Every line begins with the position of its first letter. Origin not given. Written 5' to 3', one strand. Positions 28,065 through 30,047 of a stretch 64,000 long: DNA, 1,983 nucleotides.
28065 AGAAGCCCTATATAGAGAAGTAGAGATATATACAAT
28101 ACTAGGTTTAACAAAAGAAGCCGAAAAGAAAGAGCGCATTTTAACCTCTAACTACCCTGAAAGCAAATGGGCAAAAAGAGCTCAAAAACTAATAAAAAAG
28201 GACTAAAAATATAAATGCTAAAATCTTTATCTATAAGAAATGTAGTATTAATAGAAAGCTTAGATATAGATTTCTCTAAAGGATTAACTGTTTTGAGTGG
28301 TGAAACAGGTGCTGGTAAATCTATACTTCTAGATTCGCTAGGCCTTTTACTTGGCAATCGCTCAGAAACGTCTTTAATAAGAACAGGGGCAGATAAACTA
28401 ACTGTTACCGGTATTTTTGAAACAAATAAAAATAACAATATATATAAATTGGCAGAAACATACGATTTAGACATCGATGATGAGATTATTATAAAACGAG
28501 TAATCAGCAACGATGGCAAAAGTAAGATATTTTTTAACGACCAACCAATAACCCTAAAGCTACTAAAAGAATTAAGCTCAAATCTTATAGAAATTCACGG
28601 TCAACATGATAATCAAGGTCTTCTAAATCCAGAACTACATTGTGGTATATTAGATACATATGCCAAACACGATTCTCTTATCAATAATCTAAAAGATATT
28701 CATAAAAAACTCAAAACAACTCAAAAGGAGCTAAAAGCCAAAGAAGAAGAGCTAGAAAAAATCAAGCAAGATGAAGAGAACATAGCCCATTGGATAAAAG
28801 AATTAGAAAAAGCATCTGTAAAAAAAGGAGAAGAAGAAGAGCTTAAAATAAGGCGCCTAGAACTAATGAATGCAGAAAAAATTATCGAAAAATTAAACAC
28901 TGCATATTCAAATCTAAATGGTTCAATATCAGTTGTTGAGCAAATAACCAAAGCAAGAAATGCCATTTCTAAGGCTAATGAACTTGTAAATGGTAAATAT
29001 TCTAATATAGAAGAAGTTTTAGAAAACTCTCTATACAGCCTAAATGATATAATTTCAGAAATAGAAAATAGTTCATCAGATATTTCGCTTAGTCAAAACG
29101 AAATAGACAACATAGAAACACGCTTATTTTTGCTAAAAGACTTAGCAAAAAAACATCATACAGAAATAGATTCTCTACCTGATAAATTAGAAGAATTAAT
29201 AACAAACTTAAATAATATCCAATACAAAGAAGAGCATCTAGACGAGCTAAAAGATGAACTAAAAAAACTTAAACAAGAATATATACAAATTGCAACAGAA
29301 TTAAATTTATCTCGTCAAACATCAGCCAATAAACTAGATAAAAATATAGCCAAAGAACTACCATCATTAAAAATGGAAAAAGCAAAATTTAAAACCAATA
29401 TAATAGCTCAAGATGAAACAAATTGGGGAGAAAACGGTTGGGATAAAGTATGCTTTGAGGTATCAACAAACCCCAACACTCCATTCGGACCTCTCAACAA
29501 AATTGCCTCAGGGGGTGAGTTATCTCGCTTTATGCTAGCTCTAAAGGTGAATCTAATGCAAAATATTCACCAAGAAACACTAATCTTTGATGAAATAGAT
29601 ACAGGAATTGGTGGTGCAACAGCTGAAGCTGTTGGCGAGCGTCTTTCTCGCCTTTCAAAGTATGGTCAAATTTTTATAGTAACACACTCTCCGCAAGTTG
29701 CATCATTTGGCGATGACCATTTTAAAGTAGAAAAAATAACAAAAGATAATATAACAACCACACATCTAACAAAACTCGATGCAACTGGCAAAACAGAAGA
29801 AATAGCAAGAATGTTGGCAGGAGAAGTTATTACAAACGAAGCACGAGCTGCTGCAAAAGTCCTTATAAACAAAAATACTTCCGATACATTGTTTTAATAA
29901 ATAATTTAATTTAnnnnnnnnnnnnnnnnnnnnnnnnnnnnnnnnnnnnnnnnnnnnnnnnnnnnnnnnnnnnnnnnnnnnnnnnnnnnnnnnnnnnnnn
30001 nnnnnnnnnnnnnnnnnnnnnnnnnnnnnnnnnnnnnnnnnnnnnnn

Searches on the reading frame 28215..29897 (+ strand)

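Call 19: search_protein_families(library=pfam, proteins=[window:28215-29897:+], max_evalue=0.001)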
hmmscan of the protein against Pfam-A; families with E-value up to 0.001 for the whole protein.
window:28215-29897:+ (560 aa): 6 families
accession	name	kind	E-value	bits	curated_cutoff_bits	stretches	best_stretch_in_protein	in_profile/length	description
PF02463.25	SMC_N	-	1.9e-16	60.6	40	1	2-509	2-215/220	RecF/RecN/SMC N terminal domain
PF13476.12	AAA_23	-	4.8e-14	53.9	27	1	4-227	1-193/201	AAA domain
PF13175.12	AAA_15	-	4.4e-09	36.9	32.1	1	1-496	1-374/374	AAA ATPase domain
PF13304.12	AAA_21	-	1.6e-05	25.6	27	0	439-495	248-302/304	AAA domain, putative AbiEii toxin, Type IV TA system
PF13555.12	AAA_29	-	0.00018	21.7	27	1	8-49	7-49/61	P-loop containing region of AAA domain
PF13401.12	AAA_22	-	0.00021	22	27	0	20-58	3-33/130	AAA domain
